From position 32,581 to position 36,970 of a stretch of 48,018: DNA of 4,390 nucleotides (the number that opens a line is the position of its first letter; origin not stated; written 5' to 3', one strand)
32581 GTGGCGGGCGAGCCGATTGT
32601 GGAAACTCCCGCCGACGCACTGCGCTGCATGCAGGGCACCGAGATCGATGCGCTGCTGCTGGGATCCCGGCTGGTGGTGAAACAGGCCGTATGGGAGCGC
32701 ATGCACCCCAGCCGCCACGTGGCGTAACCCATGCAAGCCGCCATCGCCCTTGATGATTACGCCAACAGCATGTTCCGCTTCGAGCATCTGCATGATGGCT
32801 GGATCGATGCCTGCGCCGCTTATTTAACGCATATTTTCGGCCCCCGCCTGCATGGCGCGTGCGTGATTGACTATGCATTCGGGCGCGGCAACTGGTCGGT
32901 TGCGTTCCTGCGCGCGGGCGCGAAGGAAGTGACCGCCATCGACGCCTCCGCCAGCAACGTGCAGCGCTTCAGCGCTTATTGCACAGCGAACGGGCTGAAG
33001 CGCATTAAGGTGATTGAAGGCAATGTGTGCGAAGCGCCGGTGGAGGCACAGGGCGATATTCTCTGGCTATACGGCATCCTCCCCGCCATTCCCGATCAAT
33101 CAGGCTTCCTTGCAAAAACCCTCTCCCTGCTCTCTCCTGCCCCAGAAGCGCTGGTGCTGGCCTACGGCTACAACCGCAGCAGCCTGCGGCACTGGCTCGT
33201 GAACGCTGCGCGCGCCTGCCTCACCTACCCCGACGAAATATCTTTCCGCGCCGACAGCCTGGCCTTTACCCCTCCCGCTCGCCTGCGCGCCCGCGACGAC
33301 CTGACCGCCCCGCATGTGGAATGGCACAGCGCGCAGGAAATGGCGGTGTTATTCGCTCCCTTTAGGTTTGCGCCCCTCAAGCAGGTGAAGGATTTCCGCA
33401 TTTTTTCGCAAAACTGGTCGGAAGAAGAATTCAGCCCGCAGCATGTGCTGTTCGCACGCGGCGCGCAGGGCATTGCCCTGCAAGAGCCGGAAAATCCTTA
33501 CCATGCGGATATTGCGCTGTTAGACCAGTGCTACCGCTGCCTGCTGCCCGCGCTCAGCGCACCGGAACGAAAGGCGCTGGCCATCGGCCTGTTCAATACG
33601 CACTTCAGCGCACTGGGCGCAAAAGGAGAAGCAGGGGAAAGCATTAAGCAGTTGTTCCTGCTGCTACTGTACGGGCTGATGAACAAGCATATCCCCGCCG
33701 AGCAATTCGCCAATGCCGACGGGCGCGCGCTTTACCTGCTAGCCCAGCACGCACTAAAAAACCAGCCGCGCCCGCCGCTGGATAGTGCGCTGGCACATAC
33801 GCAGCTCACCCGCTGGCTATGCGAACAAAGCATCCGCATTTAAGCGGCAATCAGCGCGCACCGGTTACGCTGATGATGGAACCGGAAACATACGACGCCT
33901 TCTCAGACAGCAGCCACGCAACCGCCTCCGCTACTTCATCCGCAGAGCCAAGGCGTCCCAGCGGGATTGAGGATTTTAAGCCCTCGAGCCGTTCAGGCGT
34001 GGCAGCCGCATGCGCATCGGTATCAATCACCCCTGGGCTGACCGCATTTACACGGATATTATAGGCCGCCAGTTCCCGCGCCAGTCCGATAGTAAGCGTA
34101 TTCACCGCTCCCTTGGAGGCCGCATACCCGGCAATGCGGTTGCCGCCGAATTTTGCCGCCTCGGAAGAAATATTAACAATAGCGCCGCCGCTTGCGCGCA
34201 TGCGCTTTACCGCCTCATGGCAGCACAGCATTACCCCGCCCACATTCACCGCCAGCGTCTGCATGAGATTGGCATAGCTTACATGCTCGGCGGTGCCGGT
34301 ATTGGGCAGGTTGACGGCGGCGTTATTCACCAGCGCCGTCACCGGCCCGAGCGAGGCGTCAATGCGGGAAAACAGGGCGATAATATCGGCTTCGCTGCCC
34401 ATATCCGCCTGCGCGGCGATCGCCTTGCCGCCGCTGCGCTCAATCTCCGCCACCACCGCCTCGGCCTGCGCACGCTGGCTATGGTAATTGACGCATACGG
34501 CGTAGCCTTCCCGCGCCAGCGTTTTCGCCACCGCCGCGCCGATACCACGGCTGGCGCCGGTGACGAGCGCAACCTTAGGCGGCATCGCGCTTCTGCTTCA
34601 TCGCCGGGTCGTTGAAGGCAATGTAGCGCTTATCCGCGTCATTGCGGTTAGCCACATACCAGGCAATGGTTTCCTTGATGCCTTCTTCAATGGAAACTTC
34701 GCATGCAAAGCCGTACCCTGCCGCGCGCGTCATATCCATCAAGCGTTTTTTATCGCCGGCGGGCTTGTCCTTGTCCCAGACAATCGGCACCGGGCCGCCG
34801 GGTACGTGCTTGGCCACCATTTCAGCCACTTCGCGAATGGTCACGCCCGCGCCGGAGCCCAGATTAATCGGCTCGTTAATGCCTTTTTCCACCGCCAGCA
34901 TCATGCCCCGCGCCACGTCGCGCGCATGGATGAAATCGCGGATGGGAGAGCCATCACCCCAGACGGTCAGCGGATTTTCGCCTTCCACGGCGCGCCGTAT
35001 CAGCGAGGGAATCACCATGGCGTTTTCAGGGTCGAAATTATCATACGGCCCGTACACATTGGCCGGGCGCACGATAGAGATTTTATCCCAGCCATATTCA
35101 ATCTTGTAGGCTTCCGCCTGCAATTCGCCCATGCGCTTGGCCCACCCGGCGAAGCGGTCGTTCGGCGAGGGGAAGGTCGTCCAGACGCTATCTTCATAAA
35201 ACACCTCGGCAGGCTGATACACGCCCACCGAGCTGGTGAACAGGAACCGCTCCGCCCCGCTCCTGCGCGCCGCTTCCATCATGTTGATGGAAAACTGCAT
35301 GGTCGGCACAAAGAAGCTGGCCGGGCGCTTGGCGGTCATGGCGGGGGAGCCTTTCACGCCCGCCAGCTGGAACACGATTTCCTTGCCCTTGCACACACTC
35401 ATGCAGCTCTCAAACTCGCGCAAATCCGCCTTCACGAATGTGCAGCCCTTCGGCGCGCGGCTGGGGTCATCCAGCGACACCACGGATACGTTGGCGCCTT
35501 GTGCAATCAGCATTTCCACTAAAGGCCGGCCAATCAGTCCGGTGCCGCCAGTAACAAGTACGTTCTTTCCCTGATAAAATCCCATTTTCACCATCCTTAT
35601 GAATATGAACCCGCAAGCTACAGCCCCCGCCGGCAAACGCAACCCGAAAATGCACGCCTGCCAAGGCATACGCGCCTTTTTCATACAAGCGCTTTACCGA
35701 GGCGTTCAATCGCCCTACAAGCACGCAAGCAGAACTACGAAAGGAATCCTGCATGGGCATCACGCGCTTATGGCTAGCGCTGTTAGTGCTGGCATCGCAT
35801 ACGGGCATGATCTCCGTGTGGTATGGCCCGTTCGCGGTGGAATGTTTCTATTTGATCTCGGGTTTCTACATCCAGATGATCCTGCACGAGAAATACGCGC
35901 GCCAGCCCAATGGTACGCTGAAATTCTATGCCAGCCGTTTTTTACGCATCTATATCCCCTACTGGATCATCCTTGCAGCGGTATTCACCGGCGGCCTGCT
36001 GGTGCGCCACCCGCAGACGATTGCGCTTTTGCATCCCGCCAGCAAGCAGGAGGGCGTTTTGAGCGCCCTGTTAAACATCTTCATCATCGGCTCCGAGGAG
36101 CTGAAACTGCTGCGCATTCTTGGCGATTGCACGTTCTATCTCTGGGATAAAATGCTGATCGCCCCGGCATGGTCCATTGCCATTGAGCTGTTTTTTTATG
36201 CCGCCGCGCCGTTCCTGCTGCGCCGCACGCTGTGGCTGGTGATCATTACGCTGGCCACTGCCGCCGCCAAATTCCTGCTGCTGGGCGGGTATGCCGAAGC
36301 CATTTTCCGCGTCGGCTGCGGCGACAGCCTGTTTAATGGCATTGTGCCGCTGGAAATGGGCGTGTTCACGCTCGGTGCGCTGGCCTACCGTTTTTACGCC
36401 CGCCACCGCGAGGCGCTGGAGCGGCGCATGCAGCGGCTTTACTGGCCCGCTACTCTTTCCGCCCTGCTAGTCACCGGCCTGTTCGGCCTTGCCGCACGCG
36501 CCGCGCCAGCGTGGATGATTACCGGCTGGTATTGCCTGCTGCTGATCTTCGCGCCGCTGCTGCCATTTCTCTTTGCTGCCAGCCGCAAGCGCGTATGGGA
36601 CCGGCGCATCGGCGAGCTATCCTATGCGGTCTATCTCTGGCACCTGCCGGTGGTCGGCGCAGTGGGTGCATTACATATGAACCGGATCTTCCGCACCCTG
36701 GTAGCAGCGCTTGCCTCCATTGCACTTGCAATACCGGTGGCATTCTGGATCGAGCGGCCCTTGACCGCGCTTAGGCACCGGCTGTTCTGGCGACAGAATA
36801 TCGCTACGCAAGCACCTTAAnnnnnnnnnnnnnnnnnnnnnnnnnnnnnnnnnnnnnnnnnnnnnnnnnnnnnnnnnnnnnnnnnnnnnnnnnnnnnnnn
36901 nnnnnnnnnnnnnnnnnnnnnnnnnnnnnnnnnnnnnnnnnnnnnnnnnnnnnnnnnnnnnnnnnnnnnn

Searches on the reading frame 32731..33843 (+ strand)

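Call 17: search_protein_families(library=pfam, proteins=[window:32731-33843:+], max_evalue=0.0001)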
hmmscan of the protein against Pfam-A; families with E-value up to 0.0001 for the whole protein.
window:32731-33843:+ (370 aa): 2 families
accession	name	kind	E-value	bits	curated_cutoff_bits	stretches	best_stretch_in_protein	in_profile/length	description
PF13649.12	Methyltransf_25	-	2e-08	35.2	27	1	45-136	1-95/97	Methyltransferase domain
PF08241.18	Methyltransf_11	-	4.5e-05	24.5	21.2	1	47-136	2-89/95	Methyltransferase domain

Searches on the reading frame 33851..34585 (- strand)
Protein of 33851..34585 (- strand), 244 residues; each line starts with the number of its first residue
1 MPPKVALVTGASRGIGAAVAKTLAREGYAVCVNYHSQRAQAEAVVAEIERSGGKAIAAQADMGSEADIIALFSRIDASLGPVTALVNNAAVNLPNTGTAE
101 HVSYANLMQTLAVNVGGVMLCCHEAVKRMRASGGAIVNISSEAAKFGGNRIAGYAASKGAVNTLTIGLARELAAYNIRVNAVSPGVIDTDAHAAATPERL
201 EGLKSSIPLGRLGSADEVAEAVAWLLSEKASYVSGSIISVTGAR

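Call 17: search_protein_families(library=pfam, proteins=[window:33851-34585:-], max_evalue=0.0001)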
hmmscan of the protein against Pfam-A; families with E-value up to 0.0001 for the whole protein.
window:33851-34585:- (244 aa): 5 families
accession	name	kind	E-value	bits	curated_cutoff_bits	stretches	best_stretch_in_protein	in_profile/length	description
PF13561.12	adh_short_C2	-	1.5e-55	188.8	27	1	10-241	1-232/236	Enoyl-(Acyl carrier protein) reductase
PF00106.31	adh_short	-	7e-52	176.2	26.6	1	4-197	1-192/195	short chain dehydrogenase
PF08659.16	KR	-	2.4e-11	44.3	22.6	1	6-165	3-160/180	KR domain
PF23441.1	SDR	-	1.6e-05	24.9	27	1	8-241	12-252/258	SDR-like rossmann domain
PF01370.27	Epimerase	-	9.3e-05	22.4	20.9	0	6-172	1-160/240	NAD dependent epimerase/dehydratase family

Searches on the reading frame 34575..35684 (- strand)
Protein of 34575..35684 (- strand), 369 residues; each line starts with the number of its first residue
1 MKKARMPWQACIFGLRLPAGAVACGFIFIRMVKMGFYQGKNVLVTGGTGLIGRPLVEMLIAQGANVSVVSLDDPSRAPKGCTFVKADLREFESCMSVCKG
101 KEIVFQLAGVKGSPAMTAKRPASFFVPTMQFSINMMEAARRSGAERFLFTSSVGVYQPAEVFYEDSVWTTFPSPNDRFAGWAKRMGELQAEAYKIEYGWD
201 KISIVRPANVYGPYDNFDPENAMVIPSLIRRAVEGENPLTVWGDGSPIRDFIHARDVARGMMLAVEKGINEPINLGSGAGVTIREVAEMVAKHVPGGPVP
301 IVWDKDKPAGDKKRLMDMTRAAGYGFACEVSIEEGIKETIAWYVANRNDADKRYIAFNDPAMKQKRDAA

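Call 17: search_protein_families(library=pfam, proteins=[window:34575-35684:-], max_evalue=0.0001)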
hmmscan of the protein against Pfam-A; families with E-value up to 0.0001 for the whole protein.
window:34575-35684:- (369 aa): 6 families
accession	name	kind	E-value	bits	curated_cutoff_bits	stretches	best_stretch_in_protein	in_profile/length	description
PF01370.27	Epimerase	-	5.2e-49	167.3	20.9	1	42-276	1-240/240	NAD dependent epimerase/dehydratase family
PF16363.11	GDP_Man_Dehyd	-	5.3e-24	85.7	27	1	43-337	1-330/332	GDP-mannose 4,6 dehydratase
PF01073.25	3Beta_HSD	-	2.7e-12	46.7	22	1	43-272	1-235/280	3-beta hydroxysteroid dehydrogenase/isomerase family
PF13460.12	NAD_binding_10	-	4.6e-12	46.6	27.2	1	46-160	1-106/184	NAD(P)H-binding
PF05368.20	NmrA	-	1.1e-06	28.9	27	1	40-152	3-107/298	NmrA-like family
PF02719.21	Polysacc_synt_2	-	3.3e-05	23.7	20.2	0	42-159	1-135/293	Polysaccharide biosynthesis protein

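Call 19: search_protein_families(library=ncbifam, proteins=[window:34575-35684:-], max_evalue=1e-10)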
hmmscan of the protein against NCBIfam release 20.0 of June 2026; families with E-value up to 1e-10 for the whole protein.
window:34575-35684:- (369 aa): 15 families
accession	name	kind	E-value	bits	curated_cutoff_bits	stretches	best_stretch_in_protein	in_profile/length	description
NF047922.1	GDPFucSynFcl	equivalog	7e-46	157.1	500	1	39-348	2-306/308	GDP-L-fucose synthase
TIGR01181.1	dTDP_gluc_dehyt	equivalog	2.8e-31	108.8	365.1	1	42-348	2-316/321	dTDP-glucose 4,6-dehydratase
TIGR04180.1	EDH_00030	hypoth_equivalog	2.9e-25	88.9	475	1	42-307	1-268/297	NAD-dependent 4,6-dehydratase LegB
TIGR01179.1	galE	equivalog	2.6e-22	79.1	262.3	1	41-347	1-329/332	UDP-glucose 4-epimerase GalE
TIGR03466.1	HpnA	hypoth_equivalog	5.7e-17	61.6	367.65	1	41-292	2-244/327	hopanoid-associated sugar epimerase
TIGR02197.1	heptose_epim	equivalog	1.8e-15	56.9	274.6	1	42-344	1-314/316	ADP-glyceromanno-heptose 6-epimerase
NF011728.1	PRK15181.1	equivalog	5.2e-15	55.3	760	1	81-346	71-340/348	Vi polysaccharide biosynthesis UDP-N-acetylglucosaminuronic acid C-4 epimerase TviC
NF007490.0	PRK10084.1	subfamily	5.3e-15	55.3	649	1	190-351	178-342/361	dTDP-glucose 4,6-dehydratase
NF007582.0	PRK10217.1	equivalog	2.9e-14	52.9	698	0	169-348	151-336/355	dTDP-glucose 4,6-dehydratase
NF052578.1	StrlDmthSdmBMthl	equivalog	7.7e-13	48.9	600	1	42-290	3-241/328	sterol demethylase protein SdmB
NF007956.0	PRK10675.1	subfamily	8.6e-13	48.1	394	1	41-302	2-287/338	UDP-glucose 4-epimerase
NF058621.1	DiazavRedAvaA7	equivalog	9e-13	48.5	400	1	42-271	3-225/304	3-diazoavenalumate denitrifying reductase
NF008360.0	PRK11150.1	equivalog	9.4e-12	44.7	452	1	42-343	2-306/310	ADP-glyceromanno-heptose 6-epimerase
NF042423.1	oxyalk_red_Shew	equivalog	2.7e-11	43.1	580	1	40-265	9-221/331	2-alkyl-3-oxoalkanoate reductase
NF042422.1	oxyalk_red_OleD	equivalog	2.8e-11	43.4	580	0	41-264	2-214/329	2-alkyl-3-oxoalkanoate reductase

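Call 28: search_solved_structures(query=window:34575-35684:-, max_evalue=1e-15)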
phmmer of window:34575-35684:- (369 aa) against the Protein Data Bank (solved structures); distinct sequences matched with E-value up to 1e-15: 40.
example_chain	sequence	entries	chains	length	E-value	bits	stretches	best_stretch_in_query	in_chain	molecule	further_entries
1bsv_A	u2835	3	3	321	3.1e-35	125.4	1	108-348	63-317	PROTEIN (GDP-FUCOSE SYNTHETASE) | GDP-FUCOSE SYNTHETASE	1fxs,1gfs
1e6u_A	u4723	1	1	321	5.2e-35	124.7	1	108-348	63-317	GDP-FUCOSE SYNTHETASE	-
1e7r_A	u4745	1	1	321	7.7e-35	124.1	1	108-348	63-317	GDP-FUCOSE SYNTHETASE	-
1bws_A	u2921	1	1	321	8.2e-35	124.1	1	108-348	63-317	PROTEIN (GDP-4-KETO-6-DEOXY-D-MANNOSE EPIMERASE/REDUCTASE)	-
4zrm_A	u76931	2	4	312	9.2e-35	123.9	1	40-343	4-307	UDP-glucose 4-epimerase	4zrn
1e7s_A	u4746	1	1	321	1.1e-34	123.6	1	108-348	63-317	GDP-FUCOSE SYNTHETASE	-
1e7q_A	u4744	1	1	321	1.2e-34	123.5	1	108-348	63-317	GDP-FUCOSE SYNTHETASE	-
8du0_A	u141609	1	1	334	7.7e-34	120.9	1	38-340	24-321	GDP-L-fucose synthase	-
7ll6_A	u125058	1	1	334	7.7e-34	120.9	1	38-340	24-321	GDP-L-fucose synthase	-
6dnt_A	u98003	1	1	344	3.2e-29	105.7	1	37-346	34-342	NAD-dependent epimerase/dehydratase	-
4bkp_A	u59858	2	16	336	3.9e-27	98.8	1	36-350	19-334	GDP-L-FUCOSE SYNTHASE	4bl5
4b8z_A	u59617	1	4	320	6.9e-27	98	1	36-348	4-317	GDP-L-FUCOSE SYNTHASE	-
4b8w_A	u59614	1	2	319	7.5e-27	97.9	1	36-348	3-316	GDP-L-FUCOSE SYNTHASE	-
4e5y_A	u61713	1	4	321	2e-26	96.5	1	37-350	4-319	GDP-L-fucose synthase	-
8vr2_A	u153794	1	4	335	3.4e-25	92.4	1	38-350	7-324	NAD-dependent epimerase/dehydratase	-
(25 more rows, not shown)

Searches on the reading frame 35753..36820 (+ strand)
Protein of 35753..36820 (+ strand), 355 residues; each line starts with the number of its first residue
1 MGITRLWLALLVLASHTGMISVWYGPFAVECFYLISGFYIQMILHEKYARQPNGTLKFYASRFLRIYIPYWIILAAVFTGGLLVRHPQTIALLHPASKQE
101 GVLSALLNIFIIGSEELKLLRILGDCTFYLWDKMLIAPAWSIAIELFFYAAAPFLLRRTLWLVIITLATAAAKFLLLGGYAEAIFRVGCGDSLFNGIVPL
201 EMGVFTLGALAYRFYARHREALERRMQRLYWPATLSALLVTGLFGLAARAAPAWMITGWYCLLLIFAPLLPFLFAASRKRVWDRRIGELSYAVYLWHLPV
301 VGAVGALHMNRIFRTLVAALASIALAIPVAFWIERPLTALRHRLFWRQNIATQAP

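Call 18: search_protein_families(library=pfam, proteins=[window:35753-36820:+], max_evalue=0.01)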
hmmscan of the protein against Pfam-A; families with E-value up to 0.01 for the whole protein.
window:35753-36820:+ (355 aa): 1 family
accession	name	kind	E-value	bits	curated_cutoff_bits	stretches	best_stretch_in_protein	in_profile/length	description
PF01757.29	Acyl_transf_3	-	3.1e-26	92.6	31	1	5-334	8-325/326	Acyltransferase domain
